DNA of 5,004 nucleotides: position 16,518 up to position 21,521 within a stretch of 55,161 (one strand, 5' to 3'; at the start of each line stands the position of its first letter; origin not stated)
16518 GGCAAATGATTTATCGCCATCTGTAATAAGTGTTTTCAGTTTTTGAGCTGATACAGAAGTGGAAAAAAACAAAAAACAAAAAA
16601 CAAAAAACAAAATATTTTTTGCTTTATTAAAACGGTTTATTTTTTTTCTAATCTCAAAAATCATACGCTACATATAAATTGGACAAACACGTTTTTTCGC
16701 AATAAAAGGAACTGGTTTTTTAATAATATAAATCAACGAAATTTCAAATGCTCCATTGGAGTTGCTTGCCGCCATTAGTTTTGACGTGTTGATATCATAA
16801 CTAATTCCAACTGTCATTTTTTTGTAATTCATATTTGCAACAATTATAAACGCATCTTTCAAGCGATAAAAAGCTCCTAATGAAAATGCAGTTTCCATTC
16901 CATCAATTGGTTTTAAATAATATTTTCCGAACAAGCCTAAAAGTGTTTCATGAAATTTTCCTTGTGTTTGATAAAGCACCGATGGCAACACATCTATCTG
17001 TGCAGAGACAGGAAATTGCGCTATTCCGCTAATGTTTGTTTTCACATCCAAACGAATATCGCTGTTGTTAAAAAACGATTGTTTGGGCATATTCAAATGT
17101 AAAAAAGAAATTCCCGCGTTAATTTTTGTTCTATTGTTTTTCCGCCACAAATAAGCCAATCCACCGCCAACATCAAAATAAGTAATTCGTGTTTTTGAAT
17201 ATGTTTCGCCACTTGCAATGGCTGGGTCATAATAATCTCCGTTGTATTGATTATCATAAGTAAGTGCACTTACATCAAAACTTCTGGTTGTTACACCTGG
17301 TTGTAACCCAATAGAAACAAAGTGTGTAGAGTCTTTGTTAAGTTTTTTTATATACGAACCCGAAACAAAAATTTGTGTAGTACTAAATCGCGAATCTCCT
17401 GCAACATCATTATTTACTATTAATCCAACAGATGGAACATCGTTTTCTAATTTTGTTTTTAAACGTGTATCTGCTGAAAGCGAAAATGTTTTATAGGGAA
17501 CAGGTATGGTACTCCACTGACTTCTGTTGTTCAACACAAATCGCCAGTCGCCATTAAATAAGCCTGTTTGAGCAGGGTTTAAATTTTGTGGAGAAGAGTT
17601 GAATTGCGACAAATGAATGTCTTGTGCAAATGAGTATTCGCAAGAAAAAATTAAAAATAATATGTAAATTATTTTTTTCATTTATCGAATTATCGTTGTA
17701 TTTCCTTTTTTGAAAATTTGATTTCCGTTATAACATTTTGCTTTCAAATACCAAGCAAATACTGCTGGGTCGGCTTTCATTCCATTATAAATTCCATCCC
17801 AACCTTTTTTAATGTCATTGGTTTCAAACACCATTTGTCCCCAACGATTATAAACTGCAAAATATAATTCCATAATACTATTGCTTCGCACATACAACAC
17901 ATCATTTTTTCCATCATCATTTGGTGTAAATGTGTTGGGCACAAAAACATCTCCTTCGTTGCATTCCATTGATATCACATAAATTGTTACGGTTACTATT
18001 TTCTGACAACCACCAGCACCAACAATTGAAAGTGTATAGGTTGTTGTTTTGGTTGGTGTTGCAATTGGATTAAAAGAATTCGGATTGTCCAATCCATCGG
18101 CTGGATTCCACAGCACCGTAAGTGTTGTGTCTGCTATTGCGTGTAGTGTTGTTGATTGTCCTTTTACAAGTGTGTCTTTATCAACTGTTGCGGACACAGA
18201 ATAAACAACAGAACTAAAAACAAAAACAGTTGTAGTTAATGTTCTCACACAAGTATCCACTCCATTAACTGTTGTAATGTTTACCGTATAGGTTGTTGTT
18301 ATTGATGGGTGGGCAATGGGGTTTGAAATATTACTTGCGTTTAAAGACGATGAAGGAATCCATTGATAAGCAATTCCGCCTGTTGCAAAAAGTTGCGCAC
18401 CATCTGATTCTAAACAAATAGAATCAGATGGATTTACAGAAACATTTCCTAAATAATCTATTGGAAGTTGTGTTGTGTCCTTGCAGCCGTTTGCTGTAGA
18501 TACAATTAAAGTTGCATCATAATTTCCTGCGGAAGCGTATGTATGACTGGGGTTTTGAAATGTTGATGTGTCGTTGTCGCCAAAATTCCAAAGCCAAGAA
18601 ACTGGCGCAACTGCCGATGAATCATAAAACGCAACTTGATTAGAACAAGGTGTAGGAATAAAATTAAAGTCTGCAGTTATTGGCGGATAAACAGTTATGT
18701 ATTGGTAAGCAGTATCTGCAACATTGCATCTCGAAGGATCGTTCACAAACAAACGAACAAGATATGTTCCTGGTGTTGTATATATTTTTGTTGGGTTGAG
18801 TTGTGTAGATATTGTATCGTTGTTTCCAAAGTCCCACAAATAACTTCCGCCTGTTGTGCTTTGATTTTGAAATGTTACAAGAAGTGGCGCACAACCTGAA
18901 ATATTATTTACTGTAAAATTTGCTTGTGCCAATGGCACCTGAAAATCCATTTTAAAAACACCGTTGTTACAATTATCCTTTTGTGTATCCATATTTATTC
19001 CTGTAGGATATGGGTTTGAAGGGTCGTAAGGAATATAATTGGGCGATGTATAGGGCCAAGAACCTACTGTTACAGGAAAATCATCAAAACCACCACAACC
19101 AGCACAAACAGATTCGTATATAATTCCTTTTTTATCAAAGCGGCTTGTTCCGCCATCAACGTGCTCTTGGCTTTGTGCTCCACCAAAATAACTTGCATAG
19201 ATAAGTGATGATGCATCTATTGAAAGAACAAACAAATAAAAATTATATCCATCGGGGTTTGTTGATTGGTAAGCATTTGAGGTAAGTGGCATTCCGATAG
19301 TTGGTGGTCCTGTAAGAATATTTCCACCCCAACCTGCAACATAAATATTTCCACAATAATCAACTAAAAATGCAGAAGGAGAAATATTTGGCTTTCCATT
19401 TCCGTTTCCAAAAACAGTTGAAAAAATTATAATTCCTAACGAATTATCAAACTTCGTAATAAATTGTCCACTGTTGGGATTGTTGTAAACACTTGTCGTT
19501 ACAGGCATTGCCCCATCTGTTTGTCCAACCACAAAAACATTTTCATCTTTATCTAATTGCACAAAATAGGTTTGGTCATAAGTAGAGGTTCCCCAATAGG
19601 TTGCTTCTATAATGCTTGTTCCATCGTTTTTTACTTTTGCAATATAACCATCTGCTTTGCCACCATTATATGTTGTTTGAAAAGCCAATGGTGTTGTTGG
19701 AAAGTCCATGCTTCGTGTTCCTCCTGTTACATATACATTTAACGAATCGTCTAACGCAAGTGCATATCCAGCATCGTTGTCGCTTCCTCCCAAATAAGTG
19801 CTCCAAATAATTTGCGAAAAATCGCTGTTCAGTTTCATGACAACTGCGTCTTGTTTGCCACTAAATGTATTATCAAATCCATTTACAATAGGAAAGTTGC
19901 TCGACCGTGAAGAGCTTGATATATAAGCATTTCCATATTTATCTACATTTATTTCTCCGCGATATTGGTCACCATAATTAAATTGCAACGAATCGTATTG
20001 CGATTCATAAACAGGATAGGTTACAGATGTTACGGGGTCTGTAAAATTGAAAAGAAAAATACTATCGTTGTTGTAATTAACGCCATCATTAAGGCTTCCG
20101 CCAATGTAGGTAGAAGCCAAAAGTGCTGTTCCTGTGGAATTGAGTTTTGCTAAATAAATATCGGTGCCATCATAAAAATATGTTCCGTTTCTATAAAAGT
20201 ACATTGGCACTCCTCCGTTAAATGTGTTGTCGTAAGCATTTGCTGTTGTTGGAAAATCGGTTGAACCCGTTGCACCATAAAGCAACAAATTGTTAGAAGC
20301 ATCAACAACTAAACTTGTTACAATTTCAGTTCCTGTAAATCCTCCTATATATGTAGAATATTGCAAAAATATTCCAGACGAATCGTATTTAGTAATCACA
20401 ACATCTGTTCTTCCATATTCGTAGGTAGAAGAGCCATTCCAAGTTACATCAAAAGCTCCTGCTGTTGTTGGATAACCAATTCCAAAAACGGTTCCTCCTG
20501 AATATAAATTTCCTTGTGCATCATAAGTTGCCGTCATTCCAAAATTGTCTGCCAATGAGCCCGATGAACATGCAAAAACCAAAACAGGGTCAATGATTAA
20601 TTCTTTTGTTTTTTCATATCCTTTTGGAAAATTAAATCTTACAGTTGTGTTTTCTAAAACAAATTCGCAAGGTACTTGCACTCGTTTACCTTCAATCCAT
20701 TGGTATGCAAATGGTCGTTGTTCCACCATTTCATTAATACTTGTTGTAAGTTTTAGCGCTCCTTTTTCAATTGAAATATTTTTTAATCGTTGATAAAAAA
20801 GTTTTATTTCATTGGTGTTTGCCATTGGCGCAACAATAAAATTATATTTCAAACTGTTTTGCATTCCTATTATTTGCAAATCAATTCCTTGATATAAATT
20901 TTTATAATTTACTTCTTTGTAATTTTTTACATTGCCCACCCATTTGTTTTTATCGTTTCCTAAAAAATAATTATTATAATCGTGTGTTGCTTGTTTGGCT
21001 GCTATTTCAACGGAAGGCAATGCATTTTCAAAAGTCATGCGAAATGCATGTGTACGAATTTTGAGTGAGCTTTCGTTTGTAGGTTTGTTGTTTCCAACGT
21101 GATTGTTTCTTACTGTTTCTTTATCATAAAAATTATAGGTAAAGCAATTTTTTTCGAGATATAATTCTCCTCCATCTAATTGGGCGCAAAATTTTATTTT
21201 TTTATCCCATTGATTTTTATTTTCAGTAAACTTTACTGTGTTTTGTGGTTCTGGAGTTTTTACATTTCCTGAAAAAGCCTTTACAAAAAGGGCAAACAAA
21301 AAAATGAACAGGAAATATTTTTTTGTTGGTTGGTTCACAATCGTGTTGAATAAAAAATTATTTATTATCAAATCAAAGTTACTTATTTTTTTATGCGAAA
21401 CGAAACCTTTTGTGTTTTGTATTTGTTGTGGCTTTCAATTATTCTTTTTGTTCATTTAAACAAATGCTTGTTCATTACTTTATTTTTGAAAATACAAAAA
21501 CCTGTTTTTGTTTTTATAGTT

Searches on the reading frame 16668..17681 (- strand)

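Call 91: search_protein_families(library=pfam, proteins=[window:16668-17681:-], max_evalue=0.0001)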
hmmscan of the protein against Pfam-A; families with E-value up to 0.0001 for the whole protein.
window:16668-17681:- (337 aa): 1 family
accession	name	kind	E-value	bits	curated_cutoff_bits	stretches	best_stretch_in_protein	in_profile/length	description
PF11751.14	PorP_SprF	-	2e-43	149.4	22.3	1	18-318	3-273/273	Type IX secretion system membrane protein PorP/SprF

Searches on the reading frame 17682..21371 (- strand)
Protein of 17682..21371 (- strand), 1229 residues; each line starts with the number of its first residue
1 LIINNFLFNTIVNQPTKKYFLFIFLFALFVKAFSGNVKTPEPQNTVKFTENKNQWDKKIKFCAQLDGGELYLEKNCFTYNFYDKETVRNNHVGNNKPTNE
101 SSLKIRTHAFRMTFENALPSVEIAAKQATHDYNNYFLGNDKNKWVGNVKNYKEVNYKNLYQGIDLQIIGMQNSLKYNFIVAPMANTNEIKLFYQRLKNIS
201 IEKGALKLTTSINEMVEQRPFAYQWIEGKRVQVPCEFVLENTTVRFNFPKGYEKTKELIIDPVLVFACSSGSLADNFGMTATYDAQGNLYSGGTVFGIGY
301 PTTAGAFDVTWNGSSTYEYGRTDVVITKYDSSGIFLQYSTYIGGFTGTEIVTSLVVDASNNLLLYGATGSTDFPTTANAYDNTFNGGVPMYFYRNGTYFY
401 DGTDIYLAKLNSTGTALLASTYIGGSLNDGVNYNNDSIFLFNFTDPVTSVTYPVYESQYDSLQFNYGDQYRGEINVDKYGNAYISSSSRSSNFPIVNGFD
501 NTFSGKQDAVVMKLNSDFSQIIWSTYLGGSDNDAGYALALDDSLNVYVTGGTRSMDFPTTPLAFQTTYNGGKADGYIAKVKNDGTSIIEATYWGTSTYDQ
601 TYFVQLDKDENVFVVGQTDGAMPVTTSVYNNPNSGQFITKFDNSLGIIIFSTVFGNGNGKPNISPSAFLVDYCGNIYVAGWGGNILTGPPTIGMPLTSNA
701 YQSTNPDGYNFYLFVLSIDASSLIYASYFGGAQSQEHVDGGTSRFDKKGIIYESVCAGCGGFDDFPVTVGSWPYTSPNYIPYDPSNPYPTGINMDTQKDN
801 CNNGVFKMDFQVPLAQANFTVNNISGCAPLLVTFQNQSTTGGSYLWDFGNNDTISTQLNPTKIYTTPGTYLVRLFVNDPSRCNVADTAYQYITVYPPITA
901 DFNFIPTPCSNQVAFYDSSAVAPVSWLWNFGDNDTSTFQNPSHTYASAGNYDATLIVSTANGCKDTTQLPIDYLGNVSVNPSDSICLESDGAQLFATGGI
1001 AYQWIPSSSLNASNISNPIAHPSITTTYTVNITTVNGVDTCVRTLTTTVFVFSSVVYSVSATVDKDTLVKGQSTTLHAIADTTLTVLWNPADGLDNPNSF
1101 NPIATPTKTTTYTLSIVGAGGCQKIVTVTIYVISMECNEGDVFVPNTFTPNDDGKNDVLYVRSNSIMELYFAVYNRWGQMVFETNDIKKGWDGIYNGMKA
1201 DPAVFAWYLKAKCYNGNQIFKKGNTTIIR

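Call 92: search_protein_families(library=pfam, proteins=[window:17682-21371:-], max_evalue=0.0001)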
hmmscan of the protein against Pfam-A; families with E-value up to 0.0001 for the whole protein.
window:17682-21371:- (1229 aa): 5 families
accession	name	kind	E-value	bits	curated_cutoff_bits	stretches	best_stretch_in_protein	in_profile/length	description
PF25778.1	DUF7948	-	8.6e-71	238.8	27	1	48-263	1-214/214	Domain of unknown function (DUF7948)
PF18911.6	PKD_4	-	3.4e-23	82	27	2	912-968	23-79/85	PKD domain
PF00801.26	PKD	-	8.2e-17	61.4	23.5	2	920-964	26-72/80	PKD domain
PF13585.12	CHU_C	-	7.9e-14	52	27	1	1143-1215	2-74/86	CHU_C Type IX secretion signal domain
PF06739.17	SBBP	-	4.9e-12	46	20.5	1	522-557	1-37/38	Beta-propeller repeat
